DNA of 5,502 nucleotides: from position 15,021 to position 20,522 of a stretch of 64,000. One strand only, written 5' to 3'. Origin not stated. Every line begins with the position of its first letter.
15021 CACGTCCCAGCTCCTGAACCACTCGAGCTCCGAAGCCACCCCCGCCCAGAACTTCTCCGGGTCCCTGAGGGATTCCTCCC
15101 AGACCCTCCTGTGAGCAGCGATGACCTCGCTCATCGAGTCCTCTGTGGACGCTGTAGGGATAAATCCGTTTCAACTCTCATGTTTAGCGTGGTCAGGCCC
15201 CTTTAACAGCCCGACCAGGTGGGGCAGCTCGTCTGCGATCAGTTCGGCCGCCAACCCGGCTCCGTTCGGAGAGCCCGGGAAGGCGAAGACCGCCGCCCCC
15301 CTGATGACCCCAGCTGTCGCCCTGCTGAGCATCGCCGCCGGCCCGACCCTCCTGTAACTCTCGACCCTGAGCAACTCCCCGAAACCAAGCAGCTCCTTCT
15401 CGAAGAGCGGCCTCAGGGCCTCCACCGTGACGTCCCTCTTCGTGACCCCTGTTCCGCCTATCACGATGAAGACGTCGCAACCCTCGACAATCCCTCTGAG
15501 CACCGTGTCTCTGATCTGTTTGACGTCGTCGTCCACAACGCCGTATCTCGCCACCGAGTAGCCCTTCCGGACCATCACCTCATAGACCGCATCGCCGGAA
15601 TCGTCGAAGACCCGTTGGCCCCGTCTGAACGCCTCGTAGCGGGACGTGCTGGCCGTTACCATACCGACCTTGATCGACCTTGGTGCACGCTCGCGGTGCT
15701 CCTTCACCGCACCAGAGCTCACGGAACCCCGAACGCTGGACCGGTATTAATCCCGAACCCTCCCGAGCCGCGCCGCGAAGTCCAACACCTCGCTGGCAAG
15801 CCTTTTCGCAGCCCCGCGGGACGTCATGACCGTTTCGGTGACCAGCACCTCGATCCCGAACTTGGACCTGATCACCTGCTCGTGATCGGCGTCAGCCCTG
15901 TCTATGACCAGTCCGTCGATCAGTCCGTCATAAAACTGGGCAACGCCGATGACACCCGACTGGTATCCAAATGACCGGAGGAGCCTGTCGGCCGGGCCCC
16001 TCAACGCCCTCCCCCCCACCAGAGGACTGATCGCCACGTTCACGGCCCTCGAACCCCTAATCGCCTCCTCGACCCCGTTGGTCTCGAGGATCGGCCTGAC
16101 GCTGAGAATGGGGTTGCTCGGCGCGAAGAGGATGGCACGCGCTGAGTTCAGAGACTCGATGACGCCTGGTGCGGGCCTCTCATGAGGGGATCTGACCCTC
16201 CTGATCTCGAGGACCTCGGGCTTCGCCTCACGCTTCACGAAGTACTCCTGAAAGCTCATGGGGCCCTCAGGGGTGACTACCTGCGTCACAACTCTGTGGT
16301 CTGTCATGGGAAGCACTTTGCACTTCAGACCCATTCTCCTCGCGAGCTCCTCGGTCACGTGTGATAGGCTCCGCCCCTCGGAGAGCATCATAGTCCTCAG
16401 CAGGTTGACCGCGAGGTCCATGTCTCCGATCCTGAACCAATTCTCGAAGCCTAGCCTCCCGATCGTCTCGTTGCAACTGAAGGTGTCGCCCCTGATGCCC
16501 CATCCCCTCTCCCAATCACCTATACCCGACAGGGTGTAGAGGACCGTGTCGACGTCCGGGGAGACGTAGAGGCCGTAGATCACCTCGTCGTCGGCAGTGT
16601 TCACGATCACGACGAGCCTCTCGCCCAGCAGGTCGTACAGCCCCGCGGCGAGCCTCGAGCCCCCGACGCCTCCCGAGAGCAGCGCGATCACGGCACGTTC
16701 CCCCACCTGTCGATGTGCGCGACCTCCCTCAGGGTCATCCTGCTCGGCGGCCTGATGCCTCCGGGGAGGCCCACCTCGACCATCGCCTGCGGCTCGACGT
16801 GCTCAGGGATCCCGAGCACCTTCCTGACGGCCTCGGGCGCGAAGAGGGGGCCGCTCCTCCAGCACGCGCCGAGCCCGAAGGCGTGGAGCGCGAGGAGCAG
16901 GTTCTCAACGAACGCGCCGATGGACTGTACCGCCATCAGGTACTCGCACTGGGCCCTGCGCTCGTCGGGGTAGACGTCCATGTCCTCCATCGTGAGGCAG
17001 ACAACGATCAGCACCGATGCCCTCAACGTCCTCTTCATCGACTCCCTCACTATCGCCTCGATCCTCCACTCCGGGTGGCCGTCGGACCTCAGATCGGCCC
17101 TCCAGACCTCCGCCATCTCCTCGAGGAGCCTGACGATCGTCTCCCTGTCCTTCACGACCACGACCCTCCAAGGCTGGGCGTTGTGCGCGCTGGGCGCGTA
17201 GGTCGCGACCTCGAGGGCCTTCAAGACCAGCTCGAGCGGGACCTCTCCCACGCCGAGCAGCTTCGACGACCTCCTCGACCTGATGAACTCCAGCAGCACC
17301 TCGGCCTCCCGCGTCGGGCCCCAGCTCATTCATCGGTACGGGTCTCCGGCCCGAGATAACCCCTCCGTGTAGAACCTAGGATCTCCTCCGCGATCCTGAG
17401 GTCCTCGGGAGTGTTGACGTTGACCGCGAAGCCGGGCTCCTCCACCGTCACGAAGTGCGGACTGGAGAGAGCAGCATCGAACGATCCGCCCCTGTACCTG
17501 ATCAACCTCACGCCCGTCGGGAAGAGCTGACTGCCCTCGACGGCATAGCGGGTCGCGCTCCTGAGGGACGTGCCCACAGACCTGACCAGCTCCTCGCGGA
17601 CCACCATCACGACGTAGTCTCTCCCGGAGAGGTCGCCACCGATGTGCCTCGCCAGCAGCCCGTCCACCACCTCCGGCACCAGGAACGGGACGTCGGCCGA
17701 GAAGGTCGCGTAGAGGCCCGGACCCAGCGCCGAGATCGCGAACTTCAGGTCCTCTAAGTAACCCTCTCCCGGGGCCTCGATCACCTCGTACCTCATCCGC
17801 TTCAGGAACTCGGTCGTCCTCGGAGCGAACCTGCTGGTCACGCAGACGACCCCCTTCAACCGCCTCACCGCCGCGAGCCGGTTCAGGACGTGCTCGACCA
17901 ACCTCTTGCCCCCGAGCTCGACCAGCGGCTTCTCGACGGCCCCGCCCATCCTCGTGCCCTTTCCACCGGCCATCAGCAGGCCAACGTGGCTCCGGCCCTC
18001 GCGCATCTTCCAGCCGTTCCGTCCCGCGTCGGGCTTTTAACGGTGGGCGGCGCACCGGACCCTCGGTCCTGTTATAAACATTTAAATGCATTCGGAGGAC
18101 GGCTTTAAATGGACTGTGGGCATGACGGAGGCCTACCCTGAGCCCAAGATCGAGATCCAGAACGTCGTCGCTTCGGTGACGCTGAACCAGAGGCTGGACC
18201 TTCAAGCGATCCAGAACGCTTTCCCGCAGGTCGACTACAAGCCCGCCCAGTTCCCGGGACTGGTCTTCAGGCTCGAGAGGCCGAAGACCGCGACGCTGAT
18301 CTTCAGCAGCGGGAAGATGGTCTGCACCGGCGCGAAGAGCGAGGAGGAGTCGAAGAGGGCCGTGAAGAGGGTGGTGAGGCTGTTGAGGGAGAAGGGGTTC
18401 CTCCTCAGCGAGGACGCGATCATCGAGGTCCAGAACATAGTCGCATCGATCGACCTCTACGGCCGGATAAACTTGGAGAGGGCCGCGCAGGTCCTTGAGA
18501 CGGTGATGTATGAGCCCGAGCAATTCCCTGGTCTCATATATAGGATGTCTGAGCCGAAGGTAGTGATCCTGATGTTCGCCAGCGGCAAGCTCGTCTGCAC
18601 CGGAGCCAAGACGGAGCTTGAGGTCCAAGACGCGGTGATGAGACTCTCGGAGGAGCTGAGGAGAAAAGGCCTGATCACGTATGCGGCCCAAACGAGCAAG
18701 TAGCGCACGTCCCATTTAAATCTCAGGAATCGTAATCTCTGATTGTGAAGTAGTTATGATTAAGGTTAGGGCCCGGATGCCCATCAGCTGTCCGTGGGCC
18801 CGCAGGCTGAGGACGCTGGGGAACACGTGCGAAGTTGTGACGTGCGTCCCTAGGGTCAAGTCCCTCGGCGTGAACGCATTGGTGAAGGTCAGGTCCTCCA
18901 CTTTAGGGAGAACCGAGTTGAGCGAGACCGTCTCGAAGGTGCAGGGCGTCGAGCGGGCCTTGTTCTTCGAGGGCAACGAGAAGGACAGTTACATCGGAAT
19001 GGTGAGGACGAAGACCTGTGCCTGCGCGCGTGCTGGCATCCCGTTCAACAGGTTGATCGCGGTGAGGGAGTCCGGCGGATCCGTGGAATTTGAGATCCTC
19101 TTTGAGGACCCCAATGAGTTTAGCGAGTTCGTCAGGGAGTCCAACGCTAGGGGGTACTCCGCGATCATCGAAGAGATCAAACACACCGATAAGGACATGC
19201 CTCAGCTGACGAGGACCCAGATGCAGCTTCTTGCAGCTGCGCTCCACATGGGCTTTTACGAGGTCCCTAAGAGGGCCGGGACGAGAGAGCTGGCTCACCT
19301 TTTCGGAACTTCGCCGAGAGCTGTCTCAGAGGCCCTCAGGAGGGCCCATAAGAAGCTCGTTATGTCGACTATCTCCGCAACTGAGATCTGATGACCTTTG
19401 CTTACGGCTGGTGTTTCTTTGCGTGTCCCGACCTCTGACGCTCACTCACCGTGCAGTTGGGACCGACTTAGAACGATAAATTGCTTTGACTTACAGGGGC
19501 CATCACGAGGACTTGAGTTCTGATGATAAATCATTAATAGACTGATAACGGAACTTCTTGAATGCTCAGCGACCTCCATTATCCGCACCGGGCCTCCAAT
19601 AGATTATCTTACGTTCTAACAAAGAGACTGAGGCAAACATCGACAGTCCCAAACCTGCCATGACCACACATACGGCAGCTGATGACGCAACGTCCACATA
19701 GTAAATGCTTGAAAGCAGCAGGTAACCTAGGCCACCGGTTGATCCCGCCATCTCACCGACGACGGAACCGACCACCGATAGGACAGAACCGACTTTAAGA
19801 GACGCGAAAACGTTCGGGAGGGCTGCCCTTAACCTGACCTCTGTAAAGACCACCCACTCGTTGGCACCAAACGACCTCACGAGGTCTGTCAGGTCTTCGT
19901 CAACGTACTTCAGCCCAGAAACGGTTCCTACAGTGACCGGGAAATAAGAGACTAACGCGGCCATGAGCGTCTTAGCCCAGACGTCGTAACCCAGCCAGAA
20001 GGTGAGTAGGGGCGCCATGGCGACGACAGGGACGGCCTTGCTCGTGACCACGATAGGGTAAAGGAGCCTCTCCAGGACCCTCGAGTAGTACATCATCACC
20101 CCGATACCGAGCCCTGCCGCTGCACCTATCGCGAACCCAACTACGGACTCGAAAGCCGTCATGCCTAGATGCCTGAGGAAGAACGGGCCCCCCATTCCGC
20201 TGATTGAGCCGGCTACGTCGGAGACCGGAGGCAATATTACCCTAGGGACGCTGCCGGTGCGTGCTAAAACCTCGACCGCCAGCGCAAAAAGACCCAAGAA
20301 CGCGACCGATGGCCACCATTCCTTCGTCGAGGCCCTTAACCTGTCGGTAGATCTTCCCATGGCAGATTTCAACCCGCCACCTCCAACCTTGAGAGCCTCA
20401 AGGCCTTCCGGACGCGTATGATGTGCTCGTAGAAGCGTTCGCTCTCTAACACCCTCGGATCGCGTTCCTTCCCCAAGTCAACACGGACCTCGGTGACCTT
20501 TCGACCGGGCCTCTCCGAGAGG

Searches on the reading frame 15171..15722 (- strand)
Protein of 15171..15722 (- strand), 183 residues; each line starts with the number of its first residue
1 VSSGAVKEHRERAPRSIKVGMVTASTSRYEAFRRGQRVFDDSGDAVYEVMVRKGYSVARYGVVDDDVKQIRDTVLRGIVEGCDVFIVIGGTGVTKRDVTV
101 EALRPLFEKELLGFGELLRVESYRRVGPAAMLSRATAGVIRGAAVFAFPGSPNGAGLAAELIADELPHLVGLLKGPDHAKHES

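Call 75: search_protein_families(library=pfam, proteins=[window:15171-15722:-], max_evalue=0.00001)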
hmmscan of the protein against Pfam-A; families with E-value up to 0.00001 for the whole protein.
window:15171-15722:- (183 aa): 1 family
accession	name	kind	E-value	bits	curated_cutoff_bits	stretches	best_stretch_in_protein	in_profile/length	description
PF00994.29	MoCF_biosynth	-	5.7e-28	97.9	26.6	1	22-167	3-143/144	Probable molybdopterin binding domain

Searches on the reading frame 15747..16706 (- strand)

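Call 75: search_protein_families(library=pfam, proteins=[window:15747-16706:-], max_evalue=0.00001)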
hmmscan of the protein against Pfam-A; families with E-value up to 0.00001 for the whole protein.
window:15747-16706:- (319 aa): 1 family
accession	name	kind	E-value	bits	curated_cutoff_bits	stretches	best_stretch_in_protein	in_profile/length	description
PF01933.23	CofD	-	1.2e-45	156.3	30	1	7-281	1-262/290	2-phospho-L-lactate transferase CofD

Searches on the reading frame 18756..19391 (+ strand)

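Call 75: search_protein_families(library=pfam, proteins=[window:18756-19391:+], max_evalue=0.00001)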
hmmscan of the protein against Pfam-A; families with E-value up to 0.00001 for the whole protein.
window:18756-19391:+ (211 aa): 1 family
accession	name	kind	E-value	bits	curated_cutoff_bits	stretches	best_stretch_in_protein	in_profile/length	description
PF04967.18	HTH_10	-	8.6e-16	57.9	23.1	1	151-202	1-52/53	HTH DNA binding domain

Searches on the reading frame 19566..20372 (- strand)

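Call 75: search_protein_families(library=pfam, proteins=[window:19566-20372:-], max_evalue=0.00001)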
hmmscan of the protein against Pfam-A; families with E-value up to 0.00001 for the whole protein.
window:19566-20372:- (268 aa): 1 family
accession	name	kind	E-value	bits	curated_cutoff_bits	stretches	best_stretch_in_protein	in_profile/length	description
PF00528.27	BPD_transp_1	-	3.8e-30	105.4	26.4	1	87-257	5-183/184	Binding-protein-dependent transport system inner membrane component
